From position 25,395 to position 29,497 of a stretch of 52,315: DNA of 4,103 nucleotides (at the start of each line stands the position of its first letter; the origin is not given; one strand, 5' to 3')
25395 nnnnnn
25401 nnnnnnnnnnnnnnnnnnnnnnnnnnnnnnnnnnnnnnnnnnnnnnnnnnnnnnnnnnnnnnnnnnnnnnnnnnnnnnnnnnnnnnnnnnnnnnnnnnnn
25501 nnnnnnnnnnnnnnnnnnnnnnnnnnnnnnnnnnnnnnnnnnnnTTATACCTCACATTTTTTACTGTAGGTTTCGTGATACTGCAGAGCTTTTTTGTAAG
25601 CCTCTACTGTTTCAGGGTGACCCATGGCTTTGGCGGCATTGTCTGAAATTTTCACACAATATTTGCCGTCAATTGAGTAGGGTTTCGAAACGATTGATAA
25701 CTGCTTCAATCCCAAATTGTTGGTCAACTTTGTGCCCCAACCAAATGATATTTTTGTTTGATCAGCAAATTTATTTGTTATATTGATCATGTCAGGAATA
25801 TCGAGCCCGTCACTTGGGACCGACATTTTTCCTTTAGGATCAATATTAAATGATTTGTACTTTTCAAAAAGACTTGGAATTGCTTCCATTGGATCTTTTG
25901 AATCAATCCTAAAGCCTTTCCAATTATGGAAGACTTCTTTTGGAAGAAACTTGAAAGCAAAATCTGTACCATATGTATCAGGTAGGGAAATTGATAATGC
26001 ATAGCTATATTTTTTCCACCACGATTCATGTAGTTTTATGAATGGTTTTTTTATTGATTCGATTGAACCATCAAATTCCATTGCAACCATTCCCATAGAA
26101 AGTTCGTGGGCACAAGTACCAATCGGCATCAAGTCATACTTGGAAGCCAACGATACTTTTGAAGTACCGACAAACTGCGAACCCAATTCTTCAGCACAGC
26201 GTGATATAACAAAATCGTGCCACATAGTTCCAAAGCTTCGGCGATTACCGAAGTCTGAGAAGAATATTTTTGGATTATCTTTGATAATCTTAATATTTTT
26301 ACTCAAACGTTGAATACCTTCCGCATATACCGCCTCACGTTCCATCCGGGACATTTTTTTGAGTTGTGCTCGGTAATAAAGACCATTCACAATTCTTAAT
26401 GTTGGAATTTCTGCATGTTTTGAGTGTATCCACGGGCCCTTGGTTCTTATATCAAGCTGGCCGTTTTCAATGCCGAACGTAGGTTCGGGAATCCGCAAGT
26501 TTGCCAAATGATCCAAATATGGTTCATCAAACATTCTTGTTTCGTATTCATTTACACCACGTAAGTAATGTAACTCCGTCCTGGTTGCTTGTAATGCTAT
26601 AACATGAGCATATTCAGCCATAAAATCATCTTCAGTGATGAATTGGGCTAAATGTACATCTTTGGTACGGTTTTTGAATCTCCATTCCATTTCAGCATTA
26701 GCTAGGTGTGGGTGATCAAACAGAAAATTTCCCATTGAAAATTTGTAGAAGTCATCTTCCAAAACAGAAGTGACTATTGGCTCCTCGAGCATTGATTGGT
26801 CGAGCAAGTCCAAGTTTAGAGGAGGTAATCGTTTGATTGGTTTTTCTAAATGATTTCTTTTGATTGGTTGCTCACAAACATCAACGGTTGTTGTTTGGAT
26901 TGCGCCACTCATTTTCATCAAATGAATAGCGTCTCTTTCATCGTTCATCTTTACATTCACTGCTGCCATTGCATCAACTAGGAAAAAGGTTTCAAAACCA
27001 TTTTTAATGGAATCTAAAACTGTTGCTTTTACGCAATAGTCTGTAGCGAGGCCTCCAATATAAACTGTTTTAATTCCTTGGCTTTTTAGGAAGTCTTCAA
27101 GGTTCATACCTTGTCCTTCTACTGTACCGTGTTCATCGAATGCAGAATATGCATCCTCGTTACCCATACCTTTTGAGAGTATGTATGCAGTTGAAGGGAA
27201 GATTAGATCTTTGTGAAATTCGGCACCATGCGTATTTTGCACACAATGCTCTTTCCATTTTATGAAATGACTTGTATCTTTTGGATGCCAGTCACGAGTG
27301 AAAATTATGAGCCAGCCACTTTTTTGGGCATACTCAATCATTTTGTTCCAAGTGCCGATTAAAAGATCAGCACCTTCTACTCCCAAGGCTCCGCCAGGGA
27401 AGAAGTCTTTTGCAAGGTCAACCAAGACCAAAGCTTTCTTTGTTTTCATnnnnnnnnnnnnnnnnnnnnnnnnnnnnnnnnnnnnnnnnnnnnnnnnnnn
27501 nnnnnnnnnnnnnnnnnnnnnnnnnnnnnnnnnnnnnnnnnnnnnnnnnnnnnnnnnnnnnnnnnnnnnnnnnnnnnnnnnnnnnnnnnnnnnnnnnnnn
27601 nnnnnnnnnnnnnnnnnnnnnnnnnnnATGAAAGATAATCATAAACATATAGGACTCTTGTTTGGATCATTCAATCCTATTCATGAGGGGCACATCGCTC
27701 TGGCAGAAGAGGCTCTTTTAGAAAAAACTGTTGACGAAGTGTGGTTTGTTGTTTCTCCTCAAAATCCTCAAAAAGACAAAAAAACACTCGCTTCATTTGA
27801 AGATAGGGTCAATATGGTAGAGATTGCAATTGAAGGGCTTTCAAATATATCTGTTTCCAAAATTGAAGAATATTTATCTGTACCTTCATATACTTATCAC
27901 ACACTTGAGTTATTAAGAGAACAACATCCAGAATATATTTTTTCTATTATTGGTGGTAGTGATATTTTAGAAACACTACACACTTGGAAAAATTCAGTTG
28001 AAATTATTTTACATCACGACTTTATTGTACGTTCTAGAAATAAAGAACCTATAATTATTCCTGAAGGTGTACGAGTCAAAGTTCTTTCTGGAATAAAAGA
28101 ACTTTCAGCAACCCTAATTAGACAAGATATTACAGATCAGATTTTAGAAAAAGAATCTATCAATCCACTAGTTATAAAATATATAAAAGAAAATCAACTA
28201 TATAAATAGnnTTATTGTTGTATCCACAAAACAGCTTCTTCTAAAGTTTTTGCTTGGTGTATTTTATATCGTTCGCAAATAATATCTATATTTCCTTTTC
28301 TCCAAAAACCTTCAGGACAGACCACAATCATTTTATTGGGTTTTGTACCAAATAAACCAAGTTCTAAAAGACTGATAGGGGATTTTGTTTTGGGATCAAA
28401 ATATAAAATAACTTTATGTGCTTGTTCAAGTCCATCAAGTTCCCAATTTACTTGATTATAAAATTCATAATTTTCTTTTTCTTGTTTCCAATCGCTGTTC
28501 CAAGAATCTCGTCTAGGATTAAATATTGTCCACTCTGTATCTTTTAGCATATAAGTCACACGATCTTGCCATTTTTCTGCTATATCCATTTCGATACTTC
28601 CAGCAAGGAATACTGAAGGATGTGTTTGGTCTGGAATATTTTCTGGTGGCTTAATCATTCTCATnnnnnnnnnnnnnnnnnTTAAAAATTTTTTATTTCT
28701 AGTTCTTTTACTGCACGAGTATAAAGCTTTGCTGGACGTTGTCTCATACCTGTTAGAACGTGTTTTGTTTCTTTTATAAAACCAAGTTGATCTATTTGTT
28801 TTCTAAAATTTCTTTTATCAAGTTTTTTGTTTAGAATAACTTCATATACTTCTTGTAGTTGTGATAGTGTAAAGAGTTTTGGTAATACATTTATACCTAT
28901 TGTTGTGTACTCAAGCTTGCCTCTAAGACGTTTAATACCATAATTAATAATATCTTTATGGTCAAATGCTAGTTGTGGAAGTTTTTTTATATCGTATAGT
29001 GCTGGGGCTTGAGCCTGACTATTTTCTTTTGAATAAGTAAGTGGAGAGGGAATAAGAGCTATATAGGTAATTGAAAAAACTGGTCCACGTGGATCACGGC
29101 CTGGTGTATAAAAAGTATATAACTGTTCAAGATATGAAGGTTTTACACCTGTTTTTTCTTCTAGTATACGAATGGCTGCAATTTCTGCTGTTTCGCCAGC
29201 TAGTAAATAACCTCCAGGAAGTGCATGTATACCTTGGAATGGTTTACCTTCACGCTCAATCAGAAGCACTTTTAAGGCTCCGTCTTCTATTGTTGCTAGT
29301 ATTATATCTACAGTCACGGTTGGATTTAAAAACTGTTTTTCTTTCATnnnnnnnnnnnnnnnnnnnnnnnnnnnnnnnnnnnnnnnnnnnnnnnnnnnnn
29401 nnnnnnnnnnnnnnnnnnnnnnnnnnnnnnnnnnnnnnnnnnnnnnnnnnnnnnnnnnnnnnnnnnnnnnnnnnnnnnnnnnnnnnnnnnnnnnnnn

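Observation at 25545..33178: Self-contained NAD+ reconstruction island in a CPR genome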

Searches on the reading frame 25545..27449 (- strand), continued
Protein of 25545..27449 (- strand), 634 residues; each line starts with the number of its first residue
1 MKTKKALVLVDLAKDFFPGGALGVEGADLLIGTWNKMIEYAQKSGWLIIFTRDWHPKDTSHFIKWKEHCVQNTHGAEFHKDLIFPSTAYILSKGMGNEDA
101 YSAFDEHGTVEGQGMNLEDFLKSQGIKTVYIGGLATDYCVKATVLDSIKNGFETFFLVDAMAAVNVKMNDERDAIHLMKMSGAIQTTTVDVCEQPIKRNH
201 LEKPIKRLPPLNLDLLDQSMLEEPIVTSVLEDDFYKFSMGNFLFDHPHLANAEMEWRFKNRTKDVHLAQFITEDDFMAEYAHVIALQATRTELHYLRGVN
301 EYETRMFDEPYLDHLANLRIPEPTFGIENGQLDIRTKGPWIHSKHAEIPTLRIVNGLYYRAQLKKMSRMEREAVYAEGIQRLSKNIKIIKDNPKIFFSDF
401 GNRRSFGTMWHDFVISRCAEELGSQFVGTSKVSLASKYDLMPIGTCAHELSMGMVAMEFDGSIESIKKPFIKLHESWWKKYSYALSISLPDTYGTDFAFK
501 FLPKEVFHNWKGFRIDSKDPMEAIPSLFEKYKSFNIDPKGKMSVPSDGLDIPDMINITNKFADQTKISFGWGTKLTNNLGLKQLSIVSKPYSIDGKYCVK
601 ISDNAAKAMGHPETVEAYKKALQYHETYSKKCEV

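Call 79: find_related_loci(query=A1, collection=viral_contigs, flank=8000)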
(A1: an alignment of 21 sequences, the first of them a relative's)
Query A1 (634 aa) in viral_contigs; peptide patterns used: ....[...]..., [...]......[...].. (x = any residue, [..] = any of these).
118 stretches matched a pattern; 82 encode a relative of the query (tblastn E <= 1e-3); the best 80 are kept; 78 distinct loci.
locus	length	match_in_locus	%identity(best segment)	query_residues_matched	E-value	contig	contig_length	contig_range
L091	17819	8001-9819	41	3-633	5e-130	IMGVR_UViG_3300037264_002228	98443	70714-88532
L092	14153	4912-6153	38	220-634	9e-82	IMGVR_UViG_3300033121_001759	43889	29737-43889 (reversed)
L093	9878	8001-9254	37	221-632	4e-77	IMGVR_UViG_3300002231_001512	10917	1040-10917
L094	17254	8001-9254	36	214-620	2e-74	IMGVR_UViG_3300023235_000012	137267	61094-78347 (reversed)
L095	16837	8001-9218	35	222-618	5e-71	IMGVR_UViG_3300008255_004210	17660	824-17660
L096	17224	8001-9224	36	223-620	1e-70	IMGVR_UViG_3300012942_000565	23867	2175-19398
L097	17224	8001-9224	37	223-620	4e-70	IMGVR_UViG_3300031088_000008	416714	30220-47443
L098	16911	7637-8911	36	223-634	6e-70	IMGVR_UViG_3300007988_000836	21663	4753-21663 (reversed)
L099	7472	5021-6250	36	223-622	6e-70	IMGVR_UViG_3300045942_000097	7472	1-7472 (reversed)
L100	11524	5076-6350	36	223-634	5e-70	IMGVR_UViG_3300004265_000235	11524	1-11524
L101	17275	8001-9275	36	223-634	6e-70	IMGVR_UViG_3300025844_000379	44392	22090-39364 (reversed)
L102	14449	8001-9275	36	223-634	6e-70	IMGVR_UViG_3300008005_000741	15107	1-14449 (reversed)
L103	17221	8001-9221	37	223-620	4e-69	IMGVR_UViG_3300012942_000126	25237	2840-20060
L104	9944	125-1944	38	10-632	2e-71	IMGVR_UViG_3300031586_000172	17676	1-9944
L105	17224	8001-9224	37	223-620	9e-67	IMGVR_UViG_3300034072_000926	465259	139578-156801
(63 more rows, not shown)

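Call 97: search_protein_families(library=ncbifam, proteins=[L001:14054-15961:-], max_evalue=0.001)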
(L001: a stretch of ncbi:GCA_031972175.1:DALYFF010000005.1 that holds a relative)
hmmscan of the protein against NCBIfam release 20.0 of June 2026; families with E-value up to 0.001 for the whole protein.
L001:14054-15961:- (635 aa): 0 families

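Call 107: search_dna_similar(query=window:25545-27449:-, collection=phages, mode=protein, max_rows=12)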
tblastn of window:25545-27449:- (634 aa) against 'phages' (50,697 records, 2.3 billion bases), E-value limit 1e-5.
Records with a match: 19; places in all: 23; records where one place covers at least 80% of the query: 0.
Best place of each record, by identity: <60% 19.
By first word of the organism name: Bacteriophage 5; uncultured 4; Listeria 3; Agrobacterium 2; Acinetobacter 2; Sinorhizobium 1; Moraxella 1; Salmonella 1.
By host as written in the record: - 11; Listeria monocytogenes 3; Agrobacterium tumefaciens C58 2; Sinohrizobium meliloti NRRL L-50 1; Moraxella catarrhalis 1; Salmonella enterica subsp. enterica serovar Kentucky 1.
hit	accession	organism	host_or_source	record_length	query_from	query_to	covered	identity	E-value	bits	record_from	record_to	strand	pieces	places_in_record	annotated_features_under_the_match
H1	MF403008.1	Agrobacterium phage Atu_ph07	Agrobacterium tumefaciens C58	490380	223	622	63%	35.3%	2e-61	228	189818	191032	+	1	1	nicotinate phosphoribosyltransferase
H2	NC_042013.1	Agrobacterium phage Atu_ph07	Agrobacterium tumefaciens C58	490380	223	622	63%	35.3%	2e-61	228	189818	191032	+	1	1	nicotinate phosphoribosyltransferase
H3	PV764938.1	Sinorhizobium phage Phosso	Sinohrizobium meliloti NRRL L-50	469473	223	622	63%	34.4%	5e-61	226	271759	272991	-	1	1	nicotinate phosphoribosyltransferase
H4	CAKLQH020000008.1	Acinetobacter phage MD-2021a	not known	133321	219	626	64%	31.4%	3e-43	173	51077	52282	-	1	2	pncB: nicotinate phosphoribosyltransferase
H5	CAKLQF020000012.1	Acinetobacter phage MD-2021a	not known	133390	219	626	64%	31.4%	3e-43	173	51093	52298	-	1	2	pncB: nicotinate phosphoribosyltransferase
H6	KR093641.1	Moraxella phage Mcat17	Moraxella catarrhalis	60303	223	622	63%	30.4%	4e-39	160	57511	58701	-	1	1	none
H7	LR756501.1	uncultured phage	metagenomic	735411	225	623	63%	30.3%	6e-31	135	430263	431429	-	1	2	record has no annotation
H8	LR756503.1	uncultured phage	metagenomic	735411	225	623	63%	30.3%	6e-31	135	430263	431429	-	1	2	record has no annotation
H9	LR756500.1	uncultured phage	metagenomic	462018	225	634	65%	28.6%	3e-29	130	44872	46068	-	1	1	record has no annotation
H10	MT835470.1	Bacteriophage sp.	human fecal samples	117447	222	617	62%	28.7%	5e-24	114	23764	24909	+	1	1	record has no annotation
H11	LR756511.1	uncultured phage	metagenomic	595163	225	622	63%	28.1%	5e-26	120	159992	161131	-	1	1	record has no annotation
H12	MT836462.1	Bacteriophage sp.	human fecal samples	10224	225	617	62%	27.7%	4e-24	114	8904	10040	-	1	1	record has no annotation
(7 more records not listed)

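Call 108: get_annotated_region(hit=H1, flank=7000)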
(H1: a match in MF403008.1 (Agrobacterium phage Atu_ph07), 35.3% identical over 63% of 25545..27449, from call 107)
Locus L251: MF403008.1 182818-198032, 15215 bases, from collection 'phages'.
description: Agrobacterium phage Atu_ph07, complete genome.
organism: Agrobacterium phage Atu_ph07 (NCBI taxid 2024264)
taxonomy: Viruses; Duplodnaviria; Heunggongvirae; Uroviricota; Caudoviricetes; Polybotosvirus; Polybotosvirus Atuph07
host: Agrobacterium tumefaciens C58; source: -; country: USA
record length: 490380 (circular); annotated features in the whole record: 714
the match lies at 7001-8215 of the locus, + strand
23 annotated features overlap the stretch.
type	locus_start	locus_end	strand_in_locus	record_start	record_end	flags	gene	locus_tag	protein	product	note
CDS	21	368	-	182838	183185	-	-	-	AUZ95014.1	hypothetical protein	-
CDS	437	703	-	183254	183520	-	-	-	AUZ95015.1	hypothetical protein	-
CDS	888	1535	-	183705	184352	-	-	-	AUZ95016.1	hypothetical protein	-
CDS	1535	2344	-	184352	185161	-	-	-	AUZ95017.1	adenine-specific methyltransferase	-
CDS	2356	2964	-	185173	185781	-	-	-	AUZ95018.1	hypothetical protein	-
CDS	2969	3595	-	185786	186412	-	-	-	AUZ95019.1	hypothetical protein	-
CDS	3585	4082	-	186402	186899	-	-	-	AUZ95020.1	ADP-ribose pyrophosphatase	-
CDS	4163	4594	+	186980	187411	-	-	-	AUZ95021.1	hypothetical protein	-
CDS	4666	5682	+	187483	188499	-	-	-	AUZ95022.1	EF hand domain/PKD domain protein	-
CDS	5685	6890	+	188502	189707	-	-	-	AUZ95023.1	hypothetical protein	-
CDS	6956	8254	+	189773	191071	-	-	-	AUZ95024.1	nicotinate phosphoribosyltransferase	-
CDS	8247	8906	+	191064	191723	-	-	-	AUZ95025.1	hypothetical protein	-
CDS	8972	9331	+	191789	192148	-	-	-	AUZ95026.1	hypothetical protein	-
CDS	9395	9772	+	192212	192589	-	-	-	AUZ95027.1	hypothetical protein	-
CDS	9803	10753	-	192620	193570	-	-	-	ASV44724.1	thymidylate synthase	thymidylate synthase thyX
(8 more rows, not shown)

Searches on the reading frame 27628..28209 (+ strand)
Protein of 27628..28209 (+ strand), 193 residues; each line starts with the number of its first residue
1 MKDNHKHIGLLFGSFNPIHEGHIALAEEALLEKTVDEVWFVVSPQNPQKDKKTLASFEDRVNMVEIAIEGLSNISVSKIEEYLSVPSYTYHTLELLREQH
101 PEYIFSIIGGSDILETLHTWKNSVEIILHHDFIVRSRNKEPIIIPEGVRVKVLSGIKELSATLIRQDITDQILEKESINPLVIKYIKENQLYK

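Call 3: search_protein_families(library=pfam, proteins=[window:27628-28209:+], max_evalue=0.01)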
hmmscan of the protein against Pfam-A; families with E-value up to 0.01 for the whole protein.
window:27628-28209:+ (193 aa): 2 families
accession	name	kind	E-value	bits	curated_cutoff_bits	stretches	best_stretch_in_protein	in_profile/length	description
PF01467.32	CTP_transf_like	-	2.5e-20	73.5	21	1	11-166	2-132/133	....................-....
PF08218.17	Citrate_ly_lig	-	3.7e-05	23.9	20.9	1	15-84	8-70/182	Citrate lyase ligase C-terminal domain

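Call 4: search_protein_families(library=ncbifam, proteins=[window:27628-28209:+], max_evalue=0.01)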
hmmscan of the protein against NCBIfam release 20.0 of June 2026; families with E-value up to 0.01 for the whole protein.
window:27628-28209:+ (193 aa): 25 families
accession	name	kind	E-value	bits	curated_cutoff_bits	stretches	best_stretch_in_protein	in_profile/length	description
TIGR00482.1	TIGR00482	equivalog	9.2e-38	130.2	112.45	1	10-192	1-194/194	nicotinate (nicotinamide) nucleotide adenylyltransferase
NF000841.0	PRK00071.1-4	equivalog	8.1e-35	120.4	197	1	3-193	4-193/194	nicotinate-nucleotide adenylyltransferase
NF005519.0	PRK07152.1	equivalog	5.5e-34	117.7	315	1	6-192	1-184/361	nicotinate-nucleotide adenylyltransferase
NF000840.1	PRK00071.1-3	equivalog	4.4e-33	114.5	150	1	4-193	4-199/201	nicotinate-nucleotide adenylyltransferase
NF000843.0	PRK00071.2-2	equivalog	5.2e-30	104.5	240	1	4-137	10-141/212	nicotinate-nucleotide adenylyltransferase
NF000845.0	PRK00071.2-4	equivalog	1.2e-25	90.1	210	1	5-134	7-134/197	nicotinate-nucleotide adenylyltransferase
NF000839.0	PRK00071.1-1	equivalog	2.3e-24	86.5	187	1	6-141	6-141/219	nicotinate-nucleotide adenylyltransferase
NF000846.0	PRK00071.2-5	equivalog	1.3e-21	77.1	329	1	7-130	20-141/210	nicotinate-nucleotide adenylyltransferase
NF005410.0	PRK06973.1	equivalog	3.8e-18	65.7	214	1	4-125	20-144/243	nicotinate-nucleotide adenylyltransferase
NF000842.0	PRK00071.2-1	equivalog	2.6e-14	53.3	167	1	6-193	2-185/191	nicotinate-nucleotide adenylyltransferase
TIGR01510.1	coaD_prev_kdtB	equivalog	1.9e-10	41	103.3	1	9-85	2-72/155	pantetheine-phosphate adenylyltransferase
TIGR00125.1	cyt_tran_rel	domain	6.4e-10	39.1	27.7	1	8-72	1-64/65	adenylyltransferase/cytidyltransferase family protein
NF006479.0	PRK08887.1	equivalog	1.1e-08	35.1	164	1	8-133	4-129/174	nicotinate-nicotinamide nucleotide adenylyltransferase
TIGR01526.1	nadR_NMN_Atrans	equivalog_domain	3.4e-08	33.1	341.15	1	6-81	1-74/325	nicotinamide-nucleotide adenylyltransferase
NF005988.0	PRK08099.1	equivalog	7e-06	25.4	201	1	3-81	61-144/411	multifunctional transcriptional regulator/nicotinamide-nucleotide adenylyltransferase/ribosylnicotinamide kinase NadR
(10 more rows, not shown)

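Call 39: search_protein_families(library=phrogs, proteins=[window:27628-28209:+], max_evalue=0.001)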
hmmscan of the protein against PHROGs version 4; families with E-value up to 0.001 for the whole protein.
window:27628-28209:+ (193 aa): 2 families
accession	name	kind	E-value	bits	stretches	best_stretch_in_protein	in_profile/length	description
phrog_3462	-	moron, auxiliary metabolic gene and host takeover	1.7e-07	31.8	1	6-81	2-80/346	nicotinamide-nucleotide adenylyltransferase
phrog_395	-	other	3.3e-06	28.1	1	3-90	8-93/373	cytidyltransferase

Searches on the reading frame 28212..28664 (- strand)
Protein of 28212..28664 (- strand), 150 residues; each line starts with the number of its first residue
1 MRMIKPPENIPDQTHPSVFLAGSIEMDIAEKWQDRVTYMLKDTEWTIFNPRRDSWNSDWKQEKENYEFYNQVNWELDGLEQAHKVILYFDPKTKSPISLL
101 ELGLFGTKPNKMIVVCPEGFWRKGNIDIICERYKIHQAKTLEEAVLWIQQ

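Call 3: search_protein_families(library=pfam, proteins=[window:28212-28664:-], max_evalue=0.01)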
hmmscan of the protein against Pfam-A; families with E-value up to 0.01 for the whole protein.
window:28212-28664:- (150 aa): 2 families
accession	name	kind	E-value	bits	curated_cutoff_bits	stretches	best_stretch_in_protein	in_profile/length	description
PF15891.11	Nuc_deoxyri_tr2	-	1.4e-32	112.6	30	1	16-120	2-105/105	Nucleoside 2-deoxyribosyltransferase like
PF05014.21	Nuc_deoxyrib_tr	-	0.0028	18.2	28.8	1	18-117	1-98/117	Nucleoside 2-deoxyribosyltransferase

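Call 4: search_protein_families(library=ncbifam, proteins=[window:28212-28664:-], max_evalue=0.01)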
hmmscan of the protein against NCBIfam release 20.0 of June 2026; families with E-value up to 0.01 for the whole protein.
window:28212-28664:- (150 aa): 0 families

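Call 22: search_protein_families(library=padloc, proteins=[window:28212-28664:-], max_evalue=0.01)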
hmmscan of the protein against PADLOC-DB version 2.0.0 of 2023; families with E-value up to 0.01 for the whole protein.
window:28212-28664:- (150 aa): 0 families

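Call 24: search_solved_structures(query=window:28212-28664:-, max_evalue=1, show_alignments=1)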
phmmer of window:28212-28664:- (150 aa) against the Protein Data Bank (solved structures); distinct sequences matched with E-value up to 1: 1.
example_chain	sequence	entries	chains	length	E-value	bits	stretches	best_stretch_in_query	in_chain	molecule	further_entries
4mcj_A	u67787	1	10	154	1.6e-21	79.8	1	10-140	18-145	Uncharacterized protein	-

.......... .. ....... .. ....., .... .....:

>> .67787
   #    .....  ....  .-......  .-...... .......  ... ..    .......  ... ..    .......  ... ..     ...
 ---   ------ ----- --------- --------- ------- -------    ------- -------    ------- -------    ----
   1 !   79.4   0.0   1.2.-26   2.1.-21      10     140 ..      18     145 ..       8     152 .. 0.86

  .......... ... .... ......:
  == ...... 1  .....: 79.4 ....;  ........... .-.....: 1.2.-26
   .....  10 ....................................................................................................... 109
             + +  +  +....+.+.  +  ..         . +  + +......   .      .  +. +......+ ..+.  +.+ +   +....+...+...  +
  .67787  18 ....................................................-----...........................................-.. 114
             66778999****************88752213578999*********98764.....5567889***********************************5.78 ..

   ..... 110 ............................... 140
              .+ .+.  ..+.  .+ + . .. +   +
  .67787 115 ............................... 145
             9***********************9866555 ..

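Call 39: search_protein_families(library=phrogs, proteins=[window:28212-28664:-], max_evalue=0.001)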
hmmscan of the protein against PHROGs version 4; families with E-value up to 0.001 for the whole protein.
window:28212-28664:- (150 aa): 1 family
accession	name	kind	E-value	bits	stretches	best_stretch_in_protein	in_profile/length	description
phrog_30579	-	unknown function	2.9e-51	174.5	1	4-146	5-150/164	-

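Call 80: find_related_loci(query=window:28212-28664:-, collection=viral_contigs, flank=8000)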
Query window:28212-28664:- (150 aa) in viral_contigs; peptide patterns used: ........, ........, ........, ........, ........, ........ (x = any residue, [..] = any of these).
2 stretches matched a pattern, but none encodes a relative of the query by tblastn (E <= 1e-3).

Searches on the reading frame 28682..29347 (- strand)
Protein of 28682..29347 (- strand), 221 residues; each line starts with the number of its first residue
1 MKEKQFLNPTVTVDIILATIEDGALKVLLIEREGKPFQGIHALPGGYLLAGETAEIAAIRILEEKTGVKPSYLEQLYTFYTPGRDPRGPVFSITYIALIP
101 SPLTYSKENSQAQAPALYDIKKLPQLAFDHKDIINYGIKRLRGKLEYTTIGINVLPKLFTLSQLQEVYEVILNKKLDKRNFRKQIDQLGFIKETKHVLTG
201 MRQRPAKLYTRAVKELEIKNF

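Call 3: search_protein_families(library=pfam, proteins=[window:28682-29347:-], max_evalue=0.01)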
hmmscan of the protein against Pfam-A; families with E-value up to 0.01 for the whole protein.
window:28682-29347:- (221 aa): 3 families
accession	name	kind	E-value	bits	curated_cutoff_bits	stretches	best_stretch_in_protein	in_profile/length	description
PF21906.2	NrtR_WHD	-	3.2e-23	82.1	27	1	151-209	1-59/61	NrtR DNA-binding winged helix domain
PF00293.34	NUDIX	-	9.3e-13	48.8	21.1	1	11-108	4-104/134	NUDIX domain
PF19368.5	AraR_C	-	6.1e-10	39.6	23.8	1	147-210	1-65/82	AraR C-terminal winged HTH domain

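Call 4: search_protein_families(library=ncbifam, proteins=[window:28682-29347:-], max_evalue=0.01)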
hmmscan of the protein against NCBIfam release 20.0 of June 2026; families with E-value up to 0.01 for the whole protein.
window:28682-29347:- (221 aa): 11 families
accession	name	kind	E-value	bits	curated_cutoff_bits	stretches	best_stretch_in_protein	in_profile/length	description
NF050029.2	TransRepNtr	equivalog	7.8e-44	150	400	1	3-217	14-231/245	ADPR responsive transcriptional repressor NtrR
NF003786.0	PRK05379.1-2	equivalog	5.3e-07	29.1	397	1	11-69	219-273/354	bifunctional nicotinamide-nucleotide adenylyltransferase/Nudix hydroxylase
NF003791.0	PRK05379.2-3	equivalog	3.5e-06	26.4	409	1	11-112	203-307/340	bifunctional nicotinamide-nucleotide adenylyltransferase/Nudix hydroxylase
NF003790.0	PRK05379.2-2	equivalog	3.9e-06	26.2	403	1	11-135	214-348/354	bifunctional nicotinamide mononucleotide adenylyltransferase/ADP-ribose pyrophosphatase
NF003787.0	PRK05379.1-4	equivalog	5.1e-06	25.7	449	1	11-69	209-263/346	bifunctional nicotinamide-nucleotide adenylyltransferase/Nudix hydroxylase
NF006530.0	PRK08999.1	equivalog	1.8e-05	24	245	1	12-77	5-71/315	Nudix family hydrolase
NF003785.0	PRK05379.1-1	equivalog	5.7e-05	22.5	418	1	9-71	202-260/347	bifunctional nicotinamide-nucleotide adenylyltransferase/Nudix hydroxylase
NF003788.0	PRK05379.1-5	equivalog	0.00019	20.9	354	1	11-69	214-268/351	bifunctional nicotinamide-nucleotide adenylyltransferase/Nudix hydroxylase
TIGR00586.1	mutt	equivalog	0.00059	19.8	97.9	1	21-77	13-70/129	8-oxo-dGTP diphosphatase MutT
NF011963.0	PRK15434.1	subfamily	0.00059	19.6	146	1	8-70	15-74/159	GDP-mannose mannosyl hydrolase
NF008044.0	PRK10776.1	equivalog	0.0022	17.9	148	1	37-76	29-68/130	8-oxo-dGTP diphosphatase MutT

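Call 22: search_protein_families(library=padloc, proteins=[window:28682-29347:-], max_evalue=0.01)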
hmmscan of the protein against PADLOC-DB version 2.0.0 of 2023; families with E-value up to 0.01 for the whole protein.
window:28682-29347:- (221 aa): 1 family
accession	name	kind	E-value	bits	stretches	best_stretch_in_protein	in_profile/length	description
PDLC04899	PDC-S07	-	0.00081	17.1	1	12-78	6-72/135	-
